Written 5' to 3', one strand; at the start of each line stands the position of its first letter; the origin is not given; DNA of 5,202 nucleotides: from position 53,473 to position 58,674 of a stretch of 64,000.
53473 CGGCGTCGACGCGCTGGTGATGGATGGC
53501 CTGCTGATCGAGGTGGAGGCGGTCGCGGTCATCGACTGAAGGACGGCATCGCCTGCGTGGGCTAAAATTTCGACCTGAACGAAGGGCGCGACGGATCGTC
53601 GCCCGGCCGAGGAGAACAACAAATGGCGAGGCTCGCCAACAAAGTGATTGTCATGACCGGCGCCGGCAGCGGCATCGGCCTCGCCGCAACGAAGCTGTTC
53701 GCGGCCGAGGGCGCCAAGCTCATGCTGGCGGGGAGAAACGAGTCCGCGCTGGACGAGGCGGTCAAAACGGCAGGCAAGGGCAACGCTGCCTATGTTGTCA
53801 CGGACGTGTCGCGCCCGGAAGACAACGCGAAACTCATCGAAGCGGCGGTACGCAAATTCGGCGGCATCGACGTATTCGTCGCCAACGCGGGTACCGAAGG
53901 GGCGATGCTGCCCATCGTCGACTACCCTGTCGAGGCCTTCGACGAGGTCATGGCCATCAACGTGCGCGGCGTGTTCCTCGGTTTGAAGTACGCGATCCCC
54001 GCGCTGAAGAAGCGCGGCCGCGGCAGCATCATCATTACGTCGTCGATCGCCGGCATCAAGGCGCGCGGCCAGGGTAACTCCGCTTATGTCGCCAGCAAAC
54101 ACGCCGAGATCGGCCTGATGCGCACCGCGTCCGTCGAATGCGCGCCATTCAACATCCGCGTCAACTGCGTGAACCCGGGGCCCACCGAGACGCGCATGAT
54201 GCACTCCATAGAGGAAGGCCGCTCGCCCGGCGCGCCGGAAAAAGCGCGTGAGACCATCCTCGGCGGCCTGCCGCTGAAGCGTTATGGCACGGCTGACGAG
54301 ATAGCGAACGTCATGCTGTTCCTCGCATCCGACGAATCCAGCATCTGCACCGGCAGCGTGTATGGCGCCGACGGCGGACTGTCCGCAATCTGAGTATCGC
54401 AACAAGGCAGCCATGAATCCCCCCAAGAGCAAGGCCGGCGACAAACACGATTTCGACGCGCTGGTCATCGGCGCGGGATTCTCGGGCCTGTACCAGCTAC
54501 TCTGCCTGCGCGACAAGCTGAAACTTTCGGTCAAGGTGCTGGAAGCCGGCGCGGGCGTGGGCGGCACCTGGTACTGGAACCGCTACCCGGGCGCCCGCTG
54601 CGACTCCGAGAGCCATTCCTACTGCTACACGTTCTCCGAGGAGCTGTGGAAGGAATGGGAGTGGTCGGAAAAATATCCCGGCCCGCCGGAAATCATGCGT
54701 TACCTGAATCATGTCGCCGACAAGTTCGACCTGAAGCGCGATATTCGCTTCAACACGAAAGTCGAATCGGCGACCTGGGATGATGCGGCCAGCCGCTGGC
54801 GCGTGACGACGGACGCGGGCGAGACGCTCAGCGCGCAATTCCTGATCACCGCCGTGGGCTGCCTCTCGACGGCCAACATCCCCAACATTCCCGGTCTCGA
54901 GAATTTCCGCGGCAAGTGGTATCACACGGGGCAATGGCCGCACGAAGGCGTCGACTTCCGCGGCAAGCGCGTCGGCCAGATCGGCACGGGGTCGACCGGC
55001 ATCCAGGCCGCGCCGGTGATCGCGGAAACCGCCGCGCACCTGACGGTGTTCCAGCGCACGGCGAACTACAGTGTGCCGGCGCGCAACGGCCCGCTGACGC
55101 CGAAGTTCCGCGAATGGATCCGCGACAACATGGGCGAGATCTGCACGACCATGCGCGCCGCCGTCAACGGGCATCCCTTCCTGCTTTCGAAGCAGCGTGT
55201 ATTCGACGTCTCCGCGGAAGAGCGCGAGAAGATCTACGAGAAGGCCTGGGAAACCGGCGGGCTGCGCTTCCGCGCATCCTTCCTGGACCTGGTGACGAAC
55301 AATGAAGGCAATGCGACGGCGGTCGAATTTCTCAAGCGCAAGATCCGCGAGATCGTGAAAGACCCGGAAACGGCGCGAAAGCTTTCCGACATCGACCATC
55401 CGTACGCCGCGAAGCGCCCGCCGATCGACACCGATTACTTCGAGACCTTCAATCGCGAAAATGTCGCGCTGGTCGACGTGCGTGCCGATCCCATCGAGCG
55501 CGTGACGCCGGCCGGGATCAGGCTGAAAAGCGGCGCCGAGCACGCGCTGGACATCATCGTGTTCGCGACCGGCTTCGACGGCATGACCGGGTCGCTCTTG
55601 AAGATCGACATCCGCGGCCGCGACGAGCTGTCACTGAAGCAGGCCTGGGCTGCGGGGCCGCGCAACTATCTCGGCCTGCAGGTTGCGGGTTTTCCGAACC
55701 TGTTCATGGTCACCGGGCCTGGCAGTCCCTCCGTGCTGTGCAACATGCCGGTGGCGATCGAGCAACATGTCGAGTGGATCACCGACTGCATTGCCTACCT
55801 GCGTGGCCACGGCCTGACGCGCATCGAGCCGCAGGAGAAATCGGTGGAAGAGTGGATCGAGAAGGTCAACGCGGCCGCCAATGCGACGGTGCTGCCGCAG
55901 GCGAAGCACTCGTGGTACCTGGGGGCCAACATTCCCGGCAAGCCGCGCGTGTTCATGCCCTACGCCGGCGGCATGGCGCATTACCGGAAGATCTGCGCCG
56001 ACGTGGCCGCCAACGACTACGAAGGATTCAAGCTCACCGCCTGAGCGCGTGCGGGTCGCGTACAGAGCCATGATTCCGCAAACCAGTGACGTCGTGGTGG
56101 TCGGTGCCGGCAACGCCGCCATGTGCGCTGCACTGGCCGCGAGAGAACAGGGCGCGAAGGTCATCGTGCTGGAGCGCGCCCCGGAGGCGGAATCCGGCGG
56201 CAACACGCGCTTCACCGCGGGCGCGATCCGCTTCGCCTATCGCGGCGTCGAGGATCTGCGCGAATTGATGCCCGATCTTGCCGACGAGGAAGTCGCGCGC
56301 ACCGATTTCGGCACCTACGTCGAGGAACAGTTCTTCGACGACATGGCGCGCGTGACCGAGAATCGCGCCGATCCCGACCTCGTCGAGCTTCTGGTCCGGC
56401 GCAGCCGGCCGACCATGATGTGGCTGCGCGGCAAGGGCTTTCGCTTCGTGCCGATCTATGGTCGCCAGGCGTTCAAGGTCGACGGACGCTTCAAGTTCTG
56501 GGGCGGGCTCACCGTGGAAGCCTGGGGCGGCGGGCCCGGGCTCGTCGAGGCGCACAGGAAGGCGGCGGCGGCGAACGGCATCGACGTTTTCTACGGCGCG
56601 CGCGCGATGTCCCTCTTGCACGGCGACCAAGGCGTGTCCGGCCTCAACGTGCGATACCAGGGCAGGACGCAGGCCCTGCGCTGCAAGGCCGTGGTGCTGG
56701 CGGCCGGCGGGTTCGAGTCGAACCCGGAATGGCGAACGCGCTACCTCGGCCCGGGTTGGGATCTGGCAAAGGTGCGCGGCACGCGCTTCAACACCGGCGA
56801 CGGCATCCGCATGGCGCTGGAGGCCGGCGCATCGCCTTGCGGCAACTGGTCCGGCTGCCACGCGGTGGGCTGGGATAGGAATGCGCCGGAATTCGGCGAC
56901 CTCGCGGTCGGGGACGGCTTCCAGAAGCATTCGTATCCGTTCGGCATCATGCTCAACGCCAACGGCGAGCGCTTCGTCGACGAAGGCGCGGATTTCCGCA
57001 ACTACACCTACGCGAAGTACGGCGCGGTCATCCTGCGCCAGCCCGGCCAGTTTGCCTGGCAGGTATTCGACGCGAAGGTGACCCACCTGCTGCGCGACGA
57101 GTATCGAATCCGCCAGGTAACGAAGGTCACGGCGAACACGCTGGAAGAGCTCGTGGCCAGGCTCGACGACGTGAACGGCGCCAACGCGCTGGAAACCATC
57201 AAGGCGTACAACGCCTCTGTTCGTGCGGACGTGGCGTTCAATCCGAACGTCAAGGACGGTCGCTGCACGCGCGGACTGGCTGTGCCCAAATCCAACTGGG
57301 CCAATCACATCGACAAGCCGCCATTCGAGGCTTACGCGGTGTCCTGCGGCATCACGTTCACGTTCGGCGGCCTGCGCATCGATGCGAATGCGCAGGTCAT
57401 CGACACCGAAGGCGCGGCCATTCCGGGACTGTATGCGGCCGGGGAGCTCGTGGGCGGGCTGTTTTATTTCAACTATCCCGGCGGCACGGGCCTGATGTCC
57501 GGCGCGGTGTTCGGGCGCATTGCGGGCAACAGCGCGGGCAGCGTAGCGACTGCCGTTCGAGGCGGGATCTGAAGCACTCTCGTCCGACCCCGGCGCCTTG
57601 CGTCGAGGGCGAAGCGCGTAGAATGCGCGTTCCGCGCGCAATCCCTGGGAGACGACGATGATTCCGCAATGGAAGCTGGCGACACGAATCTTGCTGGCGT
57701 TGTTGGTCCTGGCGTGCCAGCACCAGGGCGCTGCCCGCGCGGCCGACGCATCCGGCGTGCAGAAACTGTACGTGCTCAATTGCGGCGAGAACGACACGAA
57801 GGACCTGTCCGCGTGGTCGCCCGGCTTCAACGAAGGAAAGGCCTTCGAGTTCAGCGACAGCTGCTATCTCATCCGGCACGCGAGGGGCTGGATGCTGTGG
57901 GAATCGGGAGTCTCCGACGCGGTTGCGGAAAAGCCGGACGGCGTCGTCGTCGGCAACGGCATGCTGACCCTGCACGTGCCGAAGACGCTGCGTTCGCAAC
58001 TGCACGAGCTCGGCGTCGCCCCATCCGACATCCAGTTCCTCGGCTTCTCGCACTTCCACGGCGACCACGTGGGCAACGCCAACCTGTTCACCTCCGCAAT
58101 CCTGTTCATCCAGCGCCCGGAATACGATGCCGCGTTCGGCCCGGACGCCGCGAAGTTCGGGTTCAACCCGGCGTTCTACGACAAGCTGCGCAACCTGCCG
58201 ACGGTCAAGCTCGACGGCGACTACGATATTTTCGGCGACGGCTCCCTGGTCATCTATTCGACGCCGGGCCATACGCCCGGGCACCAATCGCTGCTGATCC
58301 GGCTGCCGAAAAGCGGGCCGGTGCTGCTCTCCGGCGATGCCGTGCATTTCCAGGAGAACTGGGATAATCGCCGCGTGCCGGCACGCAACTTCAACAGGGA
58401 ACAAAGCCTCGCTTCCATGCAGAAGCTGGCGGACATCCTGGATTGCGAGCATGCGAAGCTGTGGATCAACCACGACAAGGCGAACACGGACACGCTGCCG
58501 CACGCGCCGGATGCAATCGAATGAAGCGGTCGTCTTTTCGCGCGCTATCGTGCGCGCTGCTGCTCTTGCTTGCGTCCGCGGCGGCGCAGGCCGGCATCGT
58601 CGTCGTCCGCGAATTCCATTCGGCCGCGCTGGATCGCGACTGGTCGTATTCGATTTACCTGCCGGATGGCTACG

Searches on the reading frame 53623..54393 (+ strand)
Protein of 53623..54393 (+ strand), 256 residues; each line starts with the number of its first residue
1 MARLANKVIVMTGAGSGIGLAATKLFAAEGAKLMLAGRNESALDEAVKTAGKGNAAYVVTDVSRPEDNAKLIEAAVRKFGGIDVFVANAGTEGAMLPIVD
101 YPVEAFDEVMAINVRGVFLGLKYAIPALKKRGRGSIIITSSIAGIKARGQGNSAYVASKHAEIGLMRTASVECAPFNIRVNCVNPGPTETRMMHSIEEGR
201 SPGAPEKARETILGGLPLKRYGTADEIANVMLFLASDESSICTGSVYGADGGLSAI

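Call 62: search_protein_families(library=pfam, proteins=[window:53623-54393:+], max_evalue=0.00001)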
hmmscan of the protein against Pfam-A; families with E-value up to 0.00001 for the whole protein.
window:53623-54393:+ (256 aa): 4 families
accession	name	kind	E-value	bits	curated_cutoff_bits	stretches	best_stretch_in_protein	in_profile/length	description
PF13561.12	adh_short_C2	-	1.1e-60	205.6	27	1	13-254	1-236/236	Enoyl-(Acyl carrier protein) reductase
PF00106.31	adh_short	-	5.9e-51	173.2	26.6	1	7-199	1-193/195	short chain dehydrogenase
PF08659.16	KR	-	4.8e-07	30.3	22.6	1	9-159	3-153/180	KR domain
PF23441.1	SDR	-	7.9e-07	29.2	27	1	3-252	4-254/258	SDR-like rossmann domain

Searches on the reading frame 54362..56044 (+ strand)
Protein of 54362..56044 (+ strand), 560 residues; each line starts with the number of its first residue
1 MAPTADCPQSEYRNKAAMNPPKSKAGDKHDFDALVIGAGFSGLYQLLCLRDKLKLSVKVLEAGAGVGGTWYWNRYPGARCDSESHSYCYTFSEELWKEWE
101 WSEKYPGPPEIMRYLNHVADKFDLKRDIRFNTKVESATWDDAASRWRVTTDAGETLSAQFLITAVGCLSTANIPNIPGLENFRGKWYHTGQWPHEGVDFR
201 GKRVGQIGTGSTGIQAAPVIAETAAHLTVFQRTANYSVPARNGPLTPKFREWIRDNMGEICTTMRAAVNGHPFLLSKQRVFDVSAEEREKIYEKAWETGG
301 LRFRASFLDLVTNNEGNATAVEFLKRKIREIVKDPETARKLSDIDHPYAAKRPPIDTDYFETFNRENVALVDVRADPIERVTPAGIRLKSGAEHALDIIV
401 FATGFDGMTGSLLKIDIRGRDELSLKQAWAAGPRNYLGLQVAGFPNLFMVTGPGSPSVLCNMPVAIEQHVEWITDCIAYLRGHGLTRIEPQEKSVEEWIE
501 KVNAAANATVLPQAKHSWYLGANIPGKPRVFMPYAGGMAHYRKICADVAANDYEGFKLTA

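Call 60: find_encoding_contigs(protein=window:54362-56044:+, flank=10000, max_places=1)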
Protein window:54362-56044:+ (560 aa): no gene with exactly this product is on record in the collection.

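Call 62: search_protein_families(library=pfam, proteins=[window:54362-56044:+], max_evalue=0.00001)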
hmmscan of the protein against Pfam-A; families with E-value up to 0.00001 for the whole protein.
window:54362-56044:+ (560 aa): 5 families
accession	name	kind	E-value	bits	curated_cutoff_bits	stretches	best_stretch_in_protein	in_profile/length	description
PF00743.25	FMO-like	-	8.1e-17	61.3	22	1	35-235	6-217/532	Flavin-binding monooxygenase-like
PF13738.12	Pyr_redox_3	-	5e-14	52.7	30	1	34-253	1-218/305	Pyridine nucleotide-disulphide oxidoreductase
PF07992.20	Pyr_redox_2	-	5e-09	36.4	26.1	1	32-235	2-176/291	Pyridine nucleotide-disulphide oxidoreductase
PF13450.12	NAD_binding_8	-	1.7e-08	35.1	21.9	1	35-96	1-62/68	NAD(P)-binding Rossmann-like domain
PF01266.30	DAO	-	8.4e-08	32.6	27.9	0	32-101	1-73/353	FAD dependent oxidoreductase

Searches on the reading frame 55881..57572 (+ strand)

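Call 62: search_protein_families(library=pfam, proteins=[window:55881-57572:+], max_evalue=0.00001)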
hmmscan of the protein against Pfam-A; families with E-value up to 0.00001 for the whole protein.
window:55881-57572:+ (563 aa): 5 families
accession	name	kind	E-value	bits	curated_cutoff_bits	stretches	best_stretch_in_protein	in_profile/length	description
PF00890.30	FAD_binding_2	-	1.3e-46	160.1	20.4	1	70-535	1-410/414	FAD binding domain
PF01266.30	DAO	-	7.7e-12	45.8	27.9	1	70-278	1-205/353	FAD dependent oxidoreductase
PF03486.20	HI0933_like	-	7.6e-09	35.8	50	0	70-102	2-34/244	HI0933-like protein Rossmann domain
PF12831.13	FAD_oxidored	-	3.6e-08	33.6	27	1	70-108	1-37/416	FAD dependent oxidoreductase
PF07992.20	Pyr_redox_2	-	8.1e-07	29.2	26.1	0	70-280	2-112/291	Pyridine nucleotide-disulphide oxidoreductase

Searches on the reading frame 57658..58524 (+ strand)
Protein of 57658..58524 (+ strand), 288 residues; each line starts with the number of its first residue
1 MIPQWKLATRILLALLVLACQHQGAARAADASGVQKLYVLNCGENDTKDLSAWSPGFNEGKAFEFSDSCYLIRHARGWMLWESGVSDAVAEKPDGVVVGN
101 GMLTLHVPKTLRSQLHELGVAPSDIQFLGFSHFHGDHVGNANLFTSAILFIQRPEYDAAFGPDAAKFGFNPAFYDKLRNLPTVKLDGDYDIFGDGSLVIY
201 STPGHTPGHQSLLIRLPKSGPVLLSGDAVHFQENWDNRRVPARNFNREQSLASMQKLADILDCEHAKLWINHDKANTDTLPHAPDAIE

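Call 62: search_protein_families(library=pfam, proteins=[window:57658-58524:+], max_evalue=0.00001)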
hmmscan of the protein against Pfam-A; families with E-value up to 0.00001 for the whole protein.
window:57658-58524:+ (288 aa): 1 family
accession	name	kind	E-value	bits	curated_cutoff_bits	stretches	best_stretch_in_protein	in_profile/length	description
PF00753.33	Lactamase_B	-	8.4e-17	62.2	22.7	1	68-258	7-185/196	Metallo-beta-lactamase superfamily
